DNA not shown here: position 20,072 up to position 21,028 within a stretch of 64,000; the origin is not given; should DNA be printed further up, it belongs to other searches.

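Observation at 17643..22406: Three-gene split signalling module: membrane PAS sensor, V4R protein, soluble hybrid histidine kinase with Hpt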

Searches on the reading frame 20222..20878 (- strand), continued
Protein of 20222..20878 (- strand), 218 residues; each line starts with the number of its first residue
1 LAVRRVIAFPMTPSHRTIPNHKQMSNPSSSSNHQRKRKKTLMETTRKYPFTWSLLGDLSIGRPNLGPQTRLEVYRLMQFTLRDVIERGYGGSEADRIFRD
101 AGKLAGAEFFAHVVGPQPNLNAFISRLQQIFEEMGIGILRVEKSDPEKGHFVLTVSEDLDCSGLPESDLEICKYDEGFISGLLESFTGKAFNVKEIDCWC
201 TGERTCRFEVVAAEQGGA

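Call 24: search_protein_families(library=pfam, proteins=[L008:2205-5975:+, L011:4359-5924:+, L013:5508-5939:+, L020:139-2037:+, L065:3554-5995:+, L077:53-1189:+, L037:5071-5982:+, L038:5067-6014:+, L041:3920-4927:+, L078:4962-5972:+], max_evalue=0.0001)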
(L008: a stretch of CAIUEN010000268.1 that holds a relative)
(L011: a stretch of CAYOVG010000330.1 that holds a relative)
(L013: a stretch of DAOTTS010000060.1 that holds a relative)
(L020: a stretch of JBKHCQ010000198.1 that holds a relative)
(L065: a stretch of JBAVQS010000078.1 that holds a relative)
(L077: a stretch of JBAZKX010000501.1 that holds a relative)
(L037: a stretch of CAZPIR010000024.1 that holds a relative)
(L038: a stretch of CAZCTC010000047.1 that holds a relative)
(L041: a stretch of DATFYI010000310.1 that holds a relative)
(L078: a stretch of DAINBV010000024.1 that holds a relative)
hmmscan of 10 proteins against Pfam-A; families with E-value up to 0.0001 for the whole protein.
L008:2205-5975:+ (1257 aa): 5 families
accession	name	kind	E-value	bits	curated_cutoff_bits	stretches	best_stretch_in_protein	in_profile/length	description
PF02463.25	SMC_N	-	8.7e-67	225.2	40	1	2-1210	1-220/220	RecF/RecN/SMC N terminal domain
PF06470.18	SMC_hinge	-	3.5e-20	73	22.5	1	525-645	3-114/116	SMC proteins Flexible Hinge Domain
PF13175.12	AAA_15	-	3.4e-10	40.5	32.1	1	1-412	1-285/374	AAA ATPase domain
PF13304.12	AAA_21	-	3.6e-10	40.8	27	0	26-61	1-41/304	AAA domain, putative AbiEii toxin, Type IV TA system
PF13476.12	AAA_23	-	5.2e-05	24.4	27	1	6-290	2-194/201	AAA domain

L011:4359-5924:+ (522 aa): 6 families
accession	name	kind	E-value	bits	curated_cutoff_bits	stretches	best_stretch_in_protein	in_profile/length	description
PF00158.32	Sigma54_activat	-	4.6e-58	196.1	20.2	1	198-363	1-167/168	Sigma-54 interaction domain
PF00072.30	Response_reg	-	9.5e-27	93.8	30.2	1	54-163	1-109/111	Response regulator receiver domain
PF14532.12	Sigma54_activ_2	-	6.7e-24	85.1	25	1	203-368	5-138/138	Sigma-54 interaction domain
PF25601.1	AAA_lid_14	-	4.4e-16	58.9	27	1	369-449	1-81/87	AAA+ ATPase lid domain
PF02954.25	HTH_8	-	6.3e-06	26.3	22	1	485-511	11-37/42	Bacterial regulatory protein, Fis family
PF07728.20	AAA_5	-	1.2e-05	25.8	22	1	221-339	1-122/139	AAA domain (dynein-related subfamily)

L013:5508-5939:+ (144 aa): 0 families

L020:139-2037:+ (633 aa): 2 families
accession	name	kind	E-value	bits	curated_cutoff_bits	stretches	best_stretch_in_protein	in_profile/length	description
PF07695.17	7TMR-DISM_7TM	-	1.9e-29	103.5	29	1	206-404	4-205/205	7TM diverse intracellular signalling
PF00512.31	HisKA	-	7.7e-18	64.8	26.9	1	471-533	1-62/66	His Kinase A (phospho-acceptor) domain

L065:3554-5995:+ (814 aa): 5 families
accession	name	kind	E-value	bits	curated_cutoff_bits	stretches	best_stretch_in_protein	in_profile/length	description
PF16927.11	HisKA_7TM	-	3.8e-69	233.4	28.6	1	13-236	2-224/224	N-terminal 7TM region of histidine kinase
PF02518.31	HATPase_c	-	1.8e-28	99.6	26.4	1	468-575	2-107/111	Histidine kinase-, DNA gyrase B-, and HSP90-like ATPase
PF00072.30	Response_reg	-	4e-21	75.7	30.2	1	614-727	2-109/111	Response regulator receiver domain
PF00512.31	HisKA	-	1.7e-20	73.2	26.9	1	354-420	1-66/66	His Kinase A (phospho-acceptor) domain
PF08448.16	PAS_4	-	1.1e-06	29.2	23.1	1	245-342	3-109/110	PAS fold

L077:53-1189:+ (379 aa): 1 family
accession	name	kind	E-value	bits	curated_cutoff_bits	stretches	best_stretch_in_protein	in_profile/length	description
PF03631.20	Virul_fac_BrkB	-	7.6e-39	134.3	33.7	1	12-215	50-257/259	Virulence factor BrkB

L037:5071-5982:+ (304 aa): 3 families
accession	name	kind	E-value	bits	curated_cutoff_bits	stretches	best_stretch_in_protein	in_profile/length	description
PF12706.13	Lactamase_B_2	-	4.2e-19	69.4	27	2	31-158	2-138/200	Beta-lactamase superfamily domain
PF00753.33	Lactamase_B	-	9.8e-11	42.4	22.7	1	20-98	5-88/196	Metallo-beta-lactamase superfamily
PF13691.12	Lactamase_B_4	-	9e-07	28.9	27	1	14-69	6-63/63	tRNase Z endonuclease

L038:5067-6014:+ (316 aa): 0 families

L041:3920-4927:+ (336 aa): 5 families
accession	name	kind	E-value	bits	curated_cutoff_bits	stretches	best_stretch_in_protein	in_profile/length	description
PF13426.13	PAS_9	-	9.6e-27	93.7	27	2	176-281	5-103/103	PAS domain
PF08448.16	PAS_4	-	5.7e-21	75.3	23.1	2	169-284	2-110/110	PAS fold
PF00989.32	PAS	-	2.2e-18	66.7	22.6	1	163-279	2-113/113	PAS fold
PF08447.18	PAS_3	-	3.8e-12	46.7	25.6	1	185-275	2-88/89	PAS fold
PF13188.13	PAS_8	-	2.8e-06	27.5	21.8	0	163-211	2-51/65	PAS domain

L078:4962-5972:+ (337 aa): 1 family
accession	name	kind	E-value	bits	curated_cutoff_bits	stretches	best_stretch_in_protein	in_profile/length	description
PF04055.27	Radical_SAM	-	2.2e-22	80.5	29.5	1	79-229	4-158/166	Radical SAM superfamily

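Call 34: search_solved_structures(query=A1, max_evalue=1, show_alignments=3)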
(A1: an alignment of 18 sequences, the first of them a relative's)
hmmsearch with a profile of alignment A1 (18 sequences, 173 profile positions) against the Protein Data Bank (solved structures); distinct sequences matched with E-value up to 1: 2.
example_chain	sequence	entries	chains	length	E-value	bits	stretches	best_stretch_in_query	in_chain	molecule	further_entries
2osd_A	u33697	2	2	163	0.3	13.9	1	127-171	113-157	Hypothetical protein MJ1460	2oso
7te3_A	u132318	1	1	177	0.45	13.4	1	112-163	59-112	Complement component 1 Q subcomponent-binding protein, mitochondrial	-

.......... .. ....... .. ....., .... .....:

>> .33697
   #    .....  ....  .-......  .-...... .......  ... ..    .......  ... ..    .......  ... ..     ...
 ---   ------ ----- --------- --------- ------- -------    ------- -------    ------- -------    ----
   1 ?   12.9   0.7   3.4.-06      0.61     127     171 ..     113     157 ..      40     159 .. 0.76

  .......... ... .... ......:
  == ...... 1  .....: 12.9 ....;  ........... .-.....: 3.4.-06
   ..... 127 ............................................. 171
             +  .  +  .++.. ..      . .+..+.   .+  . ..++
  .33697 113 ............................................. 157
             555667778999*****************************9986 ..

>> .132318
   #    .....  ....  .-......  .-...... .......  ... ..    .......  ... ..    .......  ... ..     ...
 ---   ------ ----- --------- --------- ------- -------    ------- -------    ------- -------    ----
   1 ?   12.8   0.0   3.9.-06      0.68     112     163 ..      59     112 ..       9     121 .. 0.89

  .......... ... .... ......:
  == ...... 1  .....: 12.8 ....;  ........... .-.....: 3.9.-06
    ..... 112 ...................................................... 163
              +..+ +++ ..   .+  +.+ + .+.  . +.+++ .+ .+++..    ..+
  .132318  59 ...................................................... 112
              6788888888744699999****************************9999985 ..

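Call 39: predict_structure(alignment_id=A1)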
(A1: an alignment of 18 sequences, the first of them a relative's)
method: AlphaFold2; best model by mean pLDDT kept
length: 177 residues; sequences in the alignment: 18
mean_pLDDT: 77.9   pTM: 0.75
mean pLDDT of the five models: 77.9, 73.7, 72.9, 71.6, 70.6
residues with pLDDT >= 90: 50; 70-90: 71; 50-70: 42; < 50: 14
segments of 3 or more residues with pLDDT < 50: 121-127, 175-177
pLDDT, mean of each block of 10 residues (from residue 1): 61 66 66 78 89 91 94 92 89 76 82 66 49 89 93 77 77 62
secondary structure, 60 per line:
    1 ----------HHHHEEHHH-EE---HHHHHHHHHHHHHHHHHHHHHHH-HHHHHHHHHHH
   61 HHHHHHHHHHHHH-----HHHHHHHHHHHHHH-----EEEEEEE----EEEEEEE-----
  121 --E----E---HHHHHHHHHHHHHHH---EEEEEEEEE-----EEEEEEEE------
elements in order: H11-14 H26-48 H50-73 H79-92 E98-104 E109-115 H132-146 E150-158 E164-171

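Call 42: fold_search(model_id=the predicted structure, library=pdb)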
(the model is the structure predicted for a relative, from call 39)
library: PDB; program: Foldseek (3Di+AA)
matches with E <= 10: 369; with E <= 0.001: 92
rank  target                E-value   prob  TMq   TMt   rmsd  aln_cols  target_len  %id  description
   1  5kbe_A                1.6e-06  1.00  0.57  0.52   7.2       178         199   17  CRYSTAL STRUCTURE OF THE AROMATIC SENSOR DOMAIN OF MOPR IN COMPLEX WITH PHENOL (released 2016-07-13)
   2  5kbg_A                2.1e-06  1.00  0.54  0.48   4.6       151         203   20  CRYSTAL STRUCTURE OF THE AROMATIC SENSOR DOMAIN OF MOPR IN COMPLEX WITH OCRESOL (released 2016-07-13)
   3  7vqf                  2.4e-06  1.00  0.55  0.52   5.2       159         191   19  Phenol binding protein, MopR (released 2022-09-07)
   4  5kbe_B                3.4e-06  1.00  0.57  0.50   8.5       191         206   19  CRYSTAL STRUCTURE OF THE AROMATIC SENSOR DOMAIN OF MOPR IN COMPLEX WITH PHENOL (released 2016-07-13)
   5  5kbg_B                6.8e-06  1.00  0.57  0.51   7.1       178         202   20  CRYSTAL STRUCTURE OF THE AROMATIC SENSOR DOMAIN OF MOPR IN COMPLEX WITH OCRESOL (released 2016-07-13)
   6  5kbh_A                7.3e-06  1.00  0.56  0.50   4.5       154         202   20  CRYSTAL STRUCTURE OF THE AROMATIC SENSOR DOMAIN OF MOPR IN COMPLEX WITH 3-CHLORO-PHENOL (released 2016-07-13)
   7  2oso                  7.3e-06  1.00  0.54  0.60   8.3       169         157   19  Crystal structure of a vinyl-4-reductase family protein (mj_1460) from methanocaldococcus jannaschii dsm at 1.90 A resol (released 2007-02-20)
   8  5fru_A                9.8e-06  1.00  0.58  0.53   4.6       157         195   16  crystal structure of the phenol-responsive sensory domain of the transcription activator PoxR (released 2016-03-30)
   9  2pwn                  9.8e-06  1.00  0.59  0.65   4.3       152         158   16  Crystal structure of BET3 homolog (13277653) from Mus musculus at 2.04 A resolution (released 2007-05-29)
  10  5kbi_A                1.0e-05  1.00  0.55  0.49   4.5       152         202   19  CRYSTAL STRUCTURE OF THE AROMATIC SENSOR DOMAIN OF MOPR IN COMPLEX WITH CATACHOL (released 2016-07-13)
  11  6aq3_E                1.1e-05  1.00  0.57  0.59   4.6       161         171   14  Crystal structure of a trafficking protein particle complex subunit 3 from Naegleria fowleri covalently bound to palmi (released 2017-08-30)
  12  6iy8_B                1.2e-05  1.00  0.55  0.24   6.6       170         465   20  DmpR-phenol complex of Pseudomonas putida (released 2020-06-10)
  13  5kbi_B                1.2e-05  1.00  0.56  0.50   8.5       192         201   20  CRYSTAL STRUCTURE OF THE AROMATIC SENSOR DOMAIN OF MOPR IN COMPLEX WITH CATACHOL (released 2016-07-13)
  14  2j3w_E                1.2e-05  1.00  0.58  0.64   4.3       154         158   17  The crystal structure of the bet3-trs31-sedlin complex. (released 2006-11-27)
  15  5kbh_B                1.4e-05  1.00  0.56  0.51   4.4       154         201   20  CRYSTAL STRUCTURE OF THE AROMATIC SENSOR DOMAIN OF MOPR IN COMPLEX WITH 3-CHLORO-PHENOL (released 2016-07-13)
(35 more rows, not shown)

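Call 58: search_protein_families(library=ncbifam, proteins=[window:20225-20755:-], max_evalue=0.001)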
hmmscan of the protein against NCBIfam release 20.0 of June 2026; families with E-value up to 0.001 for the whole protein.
window:20225-20755:- (177 aa): 1 family
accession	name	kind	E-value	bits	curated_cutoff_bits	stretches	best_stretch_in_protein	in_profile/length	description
NF053755.1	MsvR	equivalog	3e-17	63.1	220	1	28-169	103-236/236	transcriptional factor MsvR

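Call 76: search_protein_families(library=pfam, alignment_id=A6, max_evalue=0.0001)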
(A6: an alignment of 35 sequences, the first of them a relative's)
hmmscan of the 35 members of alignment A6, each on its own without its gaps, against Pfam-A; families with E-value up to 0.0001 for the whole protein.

A. member 1, L005:9351-9842:+ (164 aa): 0 families

B. families by the number of members that match (of 35 scanned): 51 families (the first 25 are shown)
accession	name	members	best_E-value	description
PF00072.30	Response_reg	4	8.2e-30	Response regulator receiver domain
PF08821.16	CGGC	3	3.4e-27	CGGC domain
PF02518.31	HATPase_c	2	4.7e-20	Histidine kinase-, DNA gyrase B-, and HSP90-like ATPase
PF00512.31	HisKA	2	7.2e-10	His Kinase A (phospho-acceptor) domain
PF02786.22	CPSase_L_D2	1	1.4e-109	Carbamoyl-phosphate synthase L chain, ATP binding domain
PF25596.1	CPSase_L_D1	1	7.3e-100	Carbamoyl phosphate synthase preATP-grasp domain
PF00793.26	DAHP_synth_1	1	2.7e-82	DAHP synthetase I family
PF06983.19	3-dmu-9_3-mt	1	4.1e-72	3-demethylubiquinone-9 3-methyltransferase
PF00370.27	FGGY_N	1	1e-71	FGGY family of carbohydrate kinases, N-terminal domain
PF02782.22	FGGY_C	1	3.4e-52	FGGY family of carbohydrate kinases, C-terminal domain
PF25137.1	ADH_Fe_C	1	1.2e-51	Fe-containing alcohol dehydrogenase family, C-terminal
PF00465.25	Fe-ADH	1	4.3e-51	Iron-containing alcohol dehydrogenase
PF01739.24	CheR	1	1.9e-49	CheR methyltransferase, SAM binding domain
PF00593.30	TonB_dep_Rec_b-barrel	1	1.6e-48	TonB dependent receptor-like, beta-barrel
PF00990.26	GGDEF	1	4.9e-47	Diguanylate cyclase, GGDEF domain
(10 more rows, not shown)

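Call 86: search_dna_similar(query=window:20225-20755:-, collection=plasmids, mode=protein, max_evalue=1e-10, max_rows=15)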
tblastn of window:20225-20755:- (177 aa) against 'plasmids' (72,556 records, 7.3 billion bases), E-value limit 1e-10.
No match.

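Call 90: search_protein_families(library=pfam, proteins=[L009:6954-8264:-, L009:8510-9814:+, L060:6541-7554:+, L060:8116-8949:-, L015:3964-5925:+], max_evalue=0.0001)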
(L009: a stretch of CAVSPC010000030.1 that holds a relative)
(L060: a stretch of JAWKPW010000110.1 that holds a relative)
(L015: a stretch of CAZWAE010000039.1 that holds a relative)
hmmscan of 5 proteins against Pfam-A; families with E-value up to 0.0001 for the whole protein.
L009:6954-8264:- (436 aa): 2 families
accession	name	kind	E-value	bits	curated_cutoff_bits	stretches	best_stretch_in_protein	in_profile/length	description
PF01548.23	DEDD_Tnp_IS110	-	2.2e-23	83.2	29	1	26-172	1-153/155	Transposase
PF02371.22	Transposase_20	-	1.6e-17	64.1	21.3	1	273-356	4-86/87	Transposase IS116/IS110/IS902 family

L009:8510-9814:+ (434 aa): 3 families
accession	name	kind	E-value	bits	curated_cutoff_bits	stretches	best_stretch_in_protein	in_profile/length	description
PF02518.31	HATPase_c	-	1.1e-30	106.8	26.4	1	321-429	2-109/111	Histidine kinase-, DNA gyrase B-, and HSP90-like ATPase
PF00512.31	HisKA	-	2.9e-12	46.9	26.9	1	212-277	2-64/66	His Kinase A (phospho-acceptor) domain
PF00672.30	HAMP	-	5.1e-05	24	25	0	120-163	3-51/53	HAMP domain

L060:6541-7554:+ (337 aa): 1 family
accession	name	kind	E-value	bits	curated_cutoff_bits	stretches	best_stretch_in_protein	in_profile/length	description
PF01207.24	Dus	-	1.2e-37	130.2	20.4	1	10-314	2-301/311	Dihydrouridine synthase (Dus)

L060:8116-8949:- (277 aa): 4 families
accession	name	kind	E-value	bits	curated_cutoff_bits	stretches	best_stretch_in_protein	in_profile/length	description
PF12697.13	Abhydrolase_6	-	1.1e-24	88.7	26.3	1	27-265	1-216/217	Alpha/beta hydrolase family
PF12146.15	Hydrolase_4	-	5.1e-19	68.9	27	1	27-258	7-238/239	Serine aminopeptidase, S33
PF00561.26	Abhydrolase_1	-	3.1e-17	63.5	25.8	1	25-136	1-112/245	alpha/beta hydrolase fold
PF06821.19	Ser_hydrolase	-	9.9e-07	29.3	22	0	76-128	38-92/172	Serine hydrolase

L015:3964-5925:+ (654 aa): 6 families
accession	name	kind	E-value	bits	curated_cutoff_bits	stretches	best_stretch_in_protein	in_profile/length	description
PF02518.31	HATPase_c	-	1.2e-27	97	26.4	1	408-539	2-106/111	Histidine kinase-, DNA gyrase B-, and HSP90-like ATPase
PF00512.31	HisKA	-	6.4e-22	77.8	26.9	1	295-360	1-66/66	His Kinase A (phospho-acceptor) domain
PF13426.13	PAS_9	-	3.2e-12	47.1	27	1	172-274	2-103/103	PAS domain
PF08447.18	PAS_3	-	7.8e-08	32.9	25.6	1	184-268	2-88/89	PAS fold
PF00989.32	PAS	-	1.8e-07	31.6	22.6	1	162-269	2-110/113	PAS fold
PF13188.13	PAS_8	-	2.5e-05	24.4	21.8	1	162-216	2-55/65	PAS domain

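Call 91: find_related_loci(query=A1, collection=metagenome_contigs, flank=6000)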
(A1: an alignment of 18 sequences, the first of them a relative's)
Query A1 (177 aa) in metagenome_contigs; peptide patterns used: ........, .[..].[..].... (x = any residue, [..] = any of these).
600 stretches matched a pattern (row limit reached: there are more); 591 encode a relative of the query (tblastn E <= 1e-3); the best 80 are kept; 80 distinct loci.
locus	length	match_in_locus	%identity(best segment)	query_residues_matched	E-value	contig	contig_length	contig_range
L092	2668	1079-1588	66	1-170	6e-82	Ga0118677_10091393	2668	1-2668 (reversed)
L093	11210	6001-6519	64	1-173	2e-79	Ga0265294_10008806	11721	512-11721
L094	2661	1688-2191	68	5-172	3e-80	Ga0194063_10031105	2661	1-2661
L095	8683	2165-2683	65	2-174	3e-78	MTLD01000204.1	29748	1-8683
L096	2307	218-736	65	1-173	3e-80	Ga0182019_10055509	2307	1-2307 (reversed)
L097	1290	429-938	69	3-170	8e-84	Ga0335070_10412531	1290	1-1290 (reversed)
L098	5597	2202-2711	68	4-171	4e-78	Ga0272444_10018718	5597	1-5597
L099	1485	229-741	65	1-171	3e-82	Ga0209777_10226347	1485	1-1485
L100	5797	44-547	67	2-169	2e-77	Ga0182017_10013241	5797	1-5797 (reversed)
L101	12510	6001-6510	68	2-171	1e-77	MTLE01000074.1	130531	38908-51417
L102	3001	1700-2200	66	1-167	2e-78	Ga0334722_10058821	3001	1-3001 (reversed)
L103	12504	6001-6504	67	2-169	3e-77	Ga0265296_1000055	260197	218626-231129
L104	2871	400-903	68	1-168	3e-78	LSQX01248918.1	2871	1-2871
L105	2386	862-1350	68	5-167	1e-78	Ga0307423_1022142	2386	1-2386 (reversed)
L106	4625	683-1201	62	1-173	7e-77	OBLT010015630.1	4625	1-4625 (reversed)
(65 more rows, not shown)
